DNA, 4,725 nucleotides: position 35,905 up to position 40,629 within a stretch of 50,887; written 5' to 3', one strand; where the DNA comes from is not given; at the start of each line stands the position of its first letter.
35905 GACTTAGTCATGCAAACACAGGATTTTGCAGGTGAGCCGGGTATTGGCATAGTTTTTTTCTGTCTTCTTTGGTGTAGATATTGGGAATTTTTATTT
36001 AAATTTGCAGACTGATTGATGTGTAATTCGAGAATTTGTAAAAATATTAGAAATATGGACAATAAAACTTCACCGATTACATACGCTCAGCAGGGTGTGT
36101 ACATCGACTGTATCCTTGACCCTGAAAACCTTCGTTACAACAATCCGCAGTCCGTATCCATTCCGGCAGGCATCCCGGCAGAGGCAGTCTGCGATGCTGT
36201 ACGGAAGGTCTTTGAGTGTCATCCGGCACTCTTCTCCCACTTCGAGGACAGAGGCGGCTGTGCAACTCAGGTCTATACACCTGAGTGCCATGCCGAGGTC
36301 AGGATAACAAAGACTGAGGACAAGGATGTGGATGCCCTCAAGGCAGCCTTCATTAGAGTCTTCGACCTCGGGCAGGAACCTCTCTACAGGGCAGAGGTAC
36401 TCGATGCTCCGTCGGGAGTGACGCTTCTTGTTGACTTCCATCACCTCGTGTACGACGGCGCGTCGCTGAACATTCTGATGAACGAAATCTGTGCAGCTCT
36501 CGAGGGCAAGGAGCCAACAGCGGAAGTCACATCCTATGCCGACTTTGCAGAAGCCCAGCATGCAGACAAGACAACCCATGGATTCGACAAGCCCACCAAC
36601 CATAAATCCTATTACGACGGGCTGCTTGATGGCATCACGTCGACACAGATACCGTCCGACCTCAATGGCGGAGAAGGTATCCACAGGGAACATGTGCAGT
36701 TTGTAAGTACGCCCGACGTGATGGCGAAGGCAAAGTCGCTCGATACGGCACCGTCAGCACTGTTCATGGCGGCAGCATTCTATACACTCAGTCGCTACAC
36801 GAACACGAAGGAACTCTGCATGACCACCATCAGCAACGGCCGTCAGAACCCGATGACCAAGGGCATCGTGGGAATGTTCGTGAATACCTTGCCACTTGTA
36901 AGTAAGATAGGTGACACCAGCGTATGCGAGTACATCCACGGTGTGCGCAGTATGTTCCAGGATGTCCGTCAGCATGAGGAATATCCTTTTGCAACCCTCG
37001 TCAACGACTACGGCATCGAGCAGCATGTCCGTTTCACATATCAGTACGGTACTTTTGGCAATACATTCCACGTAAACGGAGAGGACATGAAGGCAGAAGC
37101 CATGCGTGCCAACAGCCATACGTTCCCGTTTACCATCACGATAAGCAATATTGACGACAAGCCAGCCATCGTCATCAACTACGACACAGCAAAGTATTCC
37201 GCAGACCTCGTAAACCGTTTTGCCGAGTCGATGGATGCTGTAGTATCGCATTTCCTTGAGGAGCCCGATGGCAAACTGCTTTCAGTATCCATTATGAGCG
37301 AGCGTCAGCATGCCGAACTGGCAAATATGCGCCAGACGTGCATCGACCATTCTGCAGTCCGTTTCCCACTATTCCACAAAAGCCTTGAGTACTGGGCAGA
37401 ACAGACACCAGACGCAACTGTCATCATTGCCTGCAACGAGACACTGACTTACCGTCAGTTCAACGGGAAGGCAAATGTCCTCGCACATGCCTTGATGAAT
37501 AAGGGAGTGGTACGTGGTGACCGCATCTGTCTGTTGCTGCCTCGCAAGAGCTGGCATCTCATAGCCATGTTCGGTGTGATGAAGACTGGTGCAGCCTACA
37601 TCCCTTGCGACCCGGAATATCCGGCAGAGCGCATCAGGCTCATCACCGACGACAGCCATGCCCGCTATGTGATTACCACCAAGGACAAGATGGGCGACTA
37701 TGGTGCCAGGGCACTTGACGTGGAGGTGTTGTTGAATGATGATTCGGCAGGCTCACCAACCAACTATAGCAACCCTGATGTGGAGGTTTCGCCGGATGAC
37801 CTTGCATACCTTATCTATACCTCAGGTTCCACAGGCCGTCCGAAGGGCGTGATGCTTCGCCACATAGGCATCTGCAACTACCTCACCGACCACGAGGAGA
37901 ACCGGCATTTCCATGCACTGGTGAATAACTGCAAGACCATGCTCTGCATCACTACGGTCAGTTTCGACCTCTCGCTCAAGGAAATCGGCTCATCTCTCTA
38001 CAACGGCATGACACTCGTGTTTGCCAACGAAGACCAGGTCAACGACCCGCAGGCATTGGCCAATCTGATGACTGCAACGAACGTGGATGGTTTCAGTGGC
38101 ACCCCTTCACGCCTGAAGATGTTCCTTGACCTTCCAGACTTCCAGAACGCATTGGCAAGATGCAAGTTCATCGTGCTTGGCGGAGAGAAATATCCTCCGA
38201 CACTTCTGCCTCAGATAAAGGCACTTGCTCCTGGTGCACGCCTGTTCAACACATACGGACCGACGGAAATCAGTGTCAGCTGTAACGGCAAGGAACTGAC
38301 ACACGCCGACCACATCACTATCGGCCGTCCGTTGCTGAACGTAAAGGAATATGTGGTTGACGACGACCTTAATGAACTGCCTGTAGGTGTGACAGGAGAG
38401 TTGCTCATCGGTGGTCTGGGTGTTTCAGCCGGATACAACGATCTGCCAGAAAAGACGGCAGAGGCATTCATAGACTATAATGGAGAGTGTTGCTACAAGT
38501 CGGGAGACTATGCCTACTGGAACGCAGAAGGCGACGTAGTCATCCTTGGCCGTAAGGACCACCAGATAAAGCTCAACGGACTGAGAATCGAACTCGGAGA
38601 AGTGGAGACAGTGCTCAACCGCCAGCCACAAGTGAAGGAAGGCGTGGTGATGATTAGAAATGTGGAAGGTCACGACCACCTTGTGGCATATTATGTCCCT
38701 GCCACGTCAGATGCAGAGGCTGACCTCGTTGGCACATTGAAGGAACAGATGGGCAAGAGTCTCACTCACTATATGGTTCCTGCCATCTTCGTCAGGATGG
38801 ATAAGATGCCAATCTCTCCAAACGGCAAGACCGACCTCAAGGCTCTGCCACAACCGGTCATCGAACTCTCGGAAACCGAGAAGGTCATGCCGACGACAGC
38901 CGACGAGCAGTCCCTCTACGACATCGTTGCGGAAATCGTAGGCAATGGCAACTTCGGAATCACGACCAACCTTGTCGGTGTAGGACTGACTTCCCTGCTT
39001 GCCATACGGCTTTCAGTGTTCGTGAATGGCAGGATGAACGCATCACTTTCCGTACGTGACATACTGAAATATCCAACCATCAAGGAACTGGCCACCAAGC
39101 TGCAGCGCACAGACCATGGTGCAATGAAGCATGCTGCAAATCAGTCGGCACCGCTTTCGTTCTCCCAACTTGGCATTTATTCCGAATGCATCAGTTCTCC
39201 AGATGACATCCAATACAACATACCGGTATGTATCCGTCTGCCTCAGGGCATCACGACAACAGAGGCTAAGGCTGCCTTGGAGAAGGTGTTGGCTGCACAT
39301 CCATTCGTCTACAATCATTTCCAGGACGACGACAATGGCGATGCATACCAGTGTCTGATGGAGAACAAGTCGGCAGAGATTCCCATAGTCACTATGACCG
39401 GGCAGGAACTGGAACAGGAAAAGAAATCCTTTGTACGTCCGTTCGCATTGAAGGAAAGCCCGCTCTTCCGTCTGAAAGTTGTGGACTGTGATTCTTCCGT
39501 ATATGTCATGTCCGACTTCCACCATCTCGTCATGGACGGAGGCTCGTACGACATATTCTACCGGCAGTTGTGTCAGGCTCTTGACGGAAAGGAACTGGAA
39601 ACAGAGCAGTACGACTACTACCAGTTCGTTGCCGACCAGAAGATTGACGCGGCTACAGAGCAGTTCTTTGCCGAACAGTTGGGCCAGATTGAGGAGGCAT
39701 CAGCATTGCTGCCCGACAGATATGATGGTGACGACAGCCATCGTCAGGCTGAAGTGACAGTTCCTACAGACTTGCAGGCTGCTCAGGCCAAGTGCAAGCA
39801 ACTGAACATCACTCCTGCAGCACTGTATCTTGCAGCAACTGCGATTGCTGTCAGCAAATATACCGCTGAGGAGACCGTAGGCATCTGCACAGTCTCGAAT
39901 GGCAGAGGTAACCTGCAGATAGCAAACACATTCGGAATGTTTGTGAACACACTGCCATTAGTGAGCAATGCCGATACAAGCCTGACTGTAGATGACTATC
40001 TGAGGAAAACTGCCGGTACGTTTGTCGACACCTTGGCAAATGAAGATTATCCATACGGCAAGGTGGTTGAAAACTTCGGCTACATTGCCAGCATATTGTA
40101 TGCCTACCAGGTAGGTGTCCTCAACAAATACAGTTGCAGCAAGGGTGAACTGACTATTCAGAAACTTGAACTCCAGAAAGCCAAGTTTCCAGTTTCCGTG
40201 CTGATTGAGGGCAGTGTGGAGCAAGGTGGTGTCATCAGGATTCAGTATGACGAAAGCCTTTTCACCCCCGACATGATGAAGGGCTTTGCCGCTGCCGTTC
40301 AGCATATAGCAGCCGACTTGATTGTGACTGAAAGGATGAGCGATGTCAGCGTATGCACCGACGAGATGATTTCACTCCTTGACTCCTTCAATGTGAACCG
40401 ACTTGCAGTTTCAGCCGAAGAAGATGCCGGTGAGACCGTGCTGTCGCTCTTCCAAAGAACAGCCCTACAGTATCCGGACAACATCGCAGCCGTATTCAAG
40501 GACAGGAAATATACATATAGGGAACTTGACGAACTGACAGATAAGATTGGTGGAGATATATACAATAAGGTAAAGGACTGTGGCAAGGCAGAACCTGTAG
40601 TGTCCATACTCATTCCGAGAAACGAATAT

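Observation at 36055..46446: Stand-alone trimodular NRPS (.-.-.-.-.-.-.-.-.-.) in a Bacteroidales context: predicted N-capped tripeptide aldehyde or alcohol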

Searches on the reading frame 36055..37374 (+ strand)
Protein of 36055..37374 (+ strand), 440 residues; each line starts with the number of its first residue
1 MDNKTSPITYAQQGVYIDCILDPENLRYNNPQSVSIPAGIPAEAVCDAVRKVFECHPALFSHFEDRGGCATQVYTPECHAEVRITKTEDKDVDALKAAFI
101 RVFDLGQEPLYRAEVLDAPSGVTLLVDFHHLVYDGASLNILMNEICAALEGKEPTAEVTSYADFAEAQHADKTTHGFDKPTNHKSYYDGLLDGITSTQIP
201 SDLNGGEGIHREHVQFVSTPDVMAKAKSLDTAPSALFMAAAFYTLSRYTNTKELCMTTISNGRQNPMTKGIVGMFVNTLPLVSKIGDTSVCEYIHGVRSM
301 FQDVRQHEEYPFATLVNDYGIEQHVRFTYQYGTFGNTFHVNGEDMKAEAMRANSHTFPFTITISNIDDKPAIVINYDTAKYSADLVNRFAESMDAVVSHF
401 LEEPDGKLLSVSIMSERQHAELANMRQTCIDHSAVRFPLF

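Call 42: search_solved_structures(query=window:36055-37374:+, max_evalue=0.001)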
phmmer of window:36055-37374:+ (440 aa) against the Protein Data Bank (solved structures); distinct sequences matched with E-value up to 0.001: 28.
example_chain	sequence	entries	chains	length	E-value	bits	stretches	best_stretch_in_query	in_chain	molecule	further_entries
6mfw_A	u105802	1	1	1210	3.3e-24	88.8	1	12-390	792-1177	Linear gramicidin synthase subunit A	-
6mfx_A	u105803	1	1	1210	4.1e-24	88.5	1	12-390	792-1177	Linear gramicidin synthase subunit A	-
6mfy_A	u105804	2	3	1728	4.4e-24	88.4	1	12-397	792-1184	Linear gramicidin synthase subunit A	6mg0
9be3_A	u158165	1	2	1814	4.7e-24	88.3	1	12-397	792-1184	Linear gramicidin synthase subunit A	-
6mfz_A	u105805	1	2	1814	4.7e-24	88.3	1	12-397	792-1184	Linear gramicidin synthase subunit A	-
9meh_A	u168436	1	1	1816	4.7e-24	88.3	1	12-397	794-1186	Linear gramicidin synthase subunit A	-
9be4_A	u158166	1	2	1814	4.7e-24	88.3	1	12-397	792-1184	Linear gramicidin synthase subunit A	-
2jgp_A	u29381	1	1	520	1.5e-19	73.5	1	7-408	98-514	TYROCIDINE SYNTHETASE 3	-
5u89_A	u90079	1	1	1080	1.9e-14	56.6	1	6-317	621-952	Amino acid adenylation domain protein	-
9rde_A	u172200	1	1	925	1.2e-12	50.7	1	92-415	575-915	Bacitracin synthase 3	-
8xjz_C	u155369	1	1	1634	1.6e-12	50.3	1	7-428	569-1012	Peptide synthetase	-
8qnf_A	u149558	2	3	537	1.1e-11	47.5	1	4-414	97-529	Condensation domain TomBC from the Tomaymycin non-ribosomal peptide synthetase | Tomaymycin non-ribosomal peptide synthetase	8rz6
6oyf_A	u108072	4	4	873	1.4e-11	47.2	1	6-432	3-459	Txo1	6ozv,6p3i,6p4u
9lcq_A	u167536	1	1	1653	1.3e-10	44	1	95-165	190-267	PvdL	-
9up2_A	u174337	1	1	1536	1.3e-10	44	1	95-165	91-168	PvdL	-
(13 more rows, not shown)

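Call 65: search_protein_families(library=pfam, proteins=[window:36055-37374:+], max_evalue=0.001)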
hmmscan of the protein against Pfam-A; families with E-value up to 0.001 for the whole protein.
window:36055-37374:+ (440 aa): 1 family
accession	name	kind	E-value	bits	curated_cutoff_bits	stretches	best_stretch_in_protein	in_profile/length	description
PF00668.25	Condensation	-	2.7e-58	198.2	30.6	1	4-422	3-455/456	Condensation domain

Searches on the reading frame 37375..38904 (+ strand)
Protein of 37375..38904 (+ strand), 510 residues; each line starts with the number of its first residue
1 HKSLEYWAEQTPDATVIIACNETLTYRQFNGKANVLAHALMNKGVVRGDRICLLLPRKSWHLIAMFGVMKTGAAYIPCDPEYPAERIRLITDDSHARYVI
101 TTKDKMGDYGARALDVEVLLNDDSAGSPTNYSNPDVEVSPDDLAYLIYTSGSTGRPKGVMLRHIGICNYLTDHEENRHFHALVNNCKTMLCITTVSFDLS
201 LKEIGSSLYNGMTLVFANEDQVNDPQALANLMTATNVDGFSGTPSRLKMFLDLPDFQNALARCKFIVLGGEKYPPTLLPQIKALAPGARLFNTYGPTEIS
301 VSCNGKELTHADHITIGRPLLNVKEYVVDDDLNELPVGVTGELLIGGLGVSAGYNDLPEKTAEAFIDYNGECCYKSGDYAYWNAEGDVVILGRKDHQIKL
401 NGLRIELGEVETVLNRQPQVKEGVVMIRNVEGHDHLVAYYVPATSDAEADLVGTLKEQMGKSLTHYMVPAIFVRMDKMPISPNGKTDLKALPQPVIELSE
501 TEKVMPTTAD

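Call 65: search_protein_families(library=pfam, proteins=[window:37375-38904:+], max_evalue=0.001)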
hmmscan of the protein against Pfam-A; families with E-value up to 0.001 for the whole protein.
window:37375-38904:+ (510 aa): 2 families
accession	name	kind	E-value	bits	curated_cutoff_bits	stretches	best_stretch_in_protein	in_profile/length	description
PF00501.34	AMP-binding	-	9.9e-81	271.9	29.9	1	4-354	1-383/384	AMP-binding enzyme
PF13193.12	AMP-binding_C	-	3.3e-07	31.5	24.5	1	409-485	1-76/76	AMP-binding enzyme C-terminal domain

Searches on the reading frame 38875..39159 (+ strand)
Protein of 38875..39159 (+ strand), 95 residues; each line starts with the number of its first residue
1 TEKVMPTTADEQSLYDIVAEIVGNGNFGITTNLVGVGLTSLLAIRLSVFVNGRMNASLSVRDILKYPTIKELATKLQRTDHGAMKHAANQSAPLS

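Call 65: search_protein_families(library=pfam, proteins=[window:38875-39159:+], max_evalue=0.001)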
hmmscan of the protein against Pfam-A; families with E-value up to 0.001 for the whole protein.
window:38875-39159:+ (95 aa): 1 family
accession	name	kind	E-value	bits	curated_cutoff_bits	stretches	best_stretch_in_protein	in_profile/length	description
PF00550.31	PP-binding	-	2.9e-09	37.5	20.8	1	13-74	2-65/67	Phosphopantetheine attachment site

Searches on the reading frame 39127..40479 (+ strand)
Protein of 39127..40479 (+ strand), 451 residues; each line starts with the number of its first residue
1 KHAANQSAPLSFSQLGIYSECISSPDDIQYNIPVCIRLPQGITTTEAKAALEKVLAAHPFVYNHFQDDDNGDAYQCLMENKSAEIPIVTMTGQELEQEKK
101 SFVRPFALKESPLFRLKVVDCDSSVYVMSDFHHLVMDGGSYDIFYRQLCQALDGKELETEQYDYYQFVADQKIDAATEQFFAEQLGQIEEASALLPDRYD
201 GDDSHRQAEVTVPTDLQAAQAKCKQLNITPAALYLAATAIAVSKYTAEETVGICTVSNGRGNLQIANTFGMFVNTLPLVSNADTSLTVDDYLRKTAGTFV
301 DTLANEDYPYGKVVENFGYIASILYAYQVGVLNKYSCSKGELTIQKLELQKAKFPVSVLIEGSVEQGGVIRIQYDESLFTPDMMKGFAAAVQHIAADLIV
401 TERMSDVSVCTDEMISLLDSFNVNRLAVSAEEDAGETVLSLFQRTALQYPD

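Call 43: search_solved_structures(query=window:39130-40470:+, max_evalue=0.001)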
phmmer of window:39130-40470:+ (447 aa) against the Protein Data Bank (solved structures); distinct sequences matched with E-value up to 0.001: 24.
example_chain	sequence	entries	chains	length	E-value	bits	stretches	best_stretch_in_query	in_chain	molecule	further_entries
2jgp_A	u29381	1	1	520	2.7e-22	82.5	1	24-399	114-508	TYROCIDINE SYNTHETASE 3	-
6mfw_A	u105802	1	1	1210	1.5e-16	63.7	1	25-315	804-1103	Linear gramicidin synthase subunit A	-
6mfx_A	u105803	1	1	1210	1.5e-16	63.6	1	25-315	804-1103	Linear gramicidin synthase subunit A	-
6mfy_A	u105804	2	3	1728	2.4e-16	62.9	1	25-315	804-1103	Linear gramicidin synthase subunit A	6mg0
6mfz_A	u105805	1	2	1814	2.7e-16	62.8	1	25-315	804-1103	Linear gramicidin synthase subunit A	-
9be3_A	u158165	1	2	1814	2.7e-16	62.8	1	25-315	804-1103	Linear gramicidin synthase subunit A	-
9be4_A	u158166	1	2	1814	2.7e-16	62.8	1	25-315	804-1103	Linear gramicidin synthase subunit A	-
9meh_A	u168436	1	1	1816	2.7e-16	62.8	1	25-315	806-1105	Linear gramicidin synthase subunit A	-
8qnf_A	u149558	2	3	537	4.7e-11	45.5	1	7-394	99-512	Condensation domain TomBC from the Tomaymycin non-ribosomal peptide synthetase | Tomaymycin non-ribosomal peptide synthetase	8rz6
8hlk_A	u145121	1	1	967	6.7e-11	45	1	8-421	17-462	Microcystin synthetase B (Fragment)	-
9x29_A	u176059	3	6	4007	8.7e-11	44.6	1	7-323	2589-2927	PKS-NRPS hybrid synthetase psoA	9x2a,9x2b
9x2c_A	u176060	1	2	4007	1.6e-10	43.8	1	7-323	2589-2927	PKS-NRPS hybrid synthetase psoA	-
6oyf_A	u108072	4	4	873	1.2e-09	40.9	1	6-316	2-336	Txo1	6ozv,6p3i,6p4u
7x0e_A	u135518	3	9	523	1.8e-08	37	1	8-312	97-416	AMB antimetabolite synthase AmbB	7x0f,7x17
8fx7_A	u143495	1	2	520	6.1e-07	32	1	28-316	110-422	PCP-C didomain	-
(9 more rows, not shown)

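Call 65: search_protein_families(library=pfam, proteins=[window:39127-40479:+], max_evalue=0.001)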
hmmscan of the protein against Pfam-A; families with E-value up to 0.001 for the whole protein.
window:39127-40479:+ (451 aa): 1 family
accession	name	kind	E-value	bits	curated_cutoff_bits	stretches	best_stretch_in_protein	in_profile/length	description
PF00668.25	Condensation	-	1.8e-49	169.1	30.6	1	6-399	3-434/456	Condensation domain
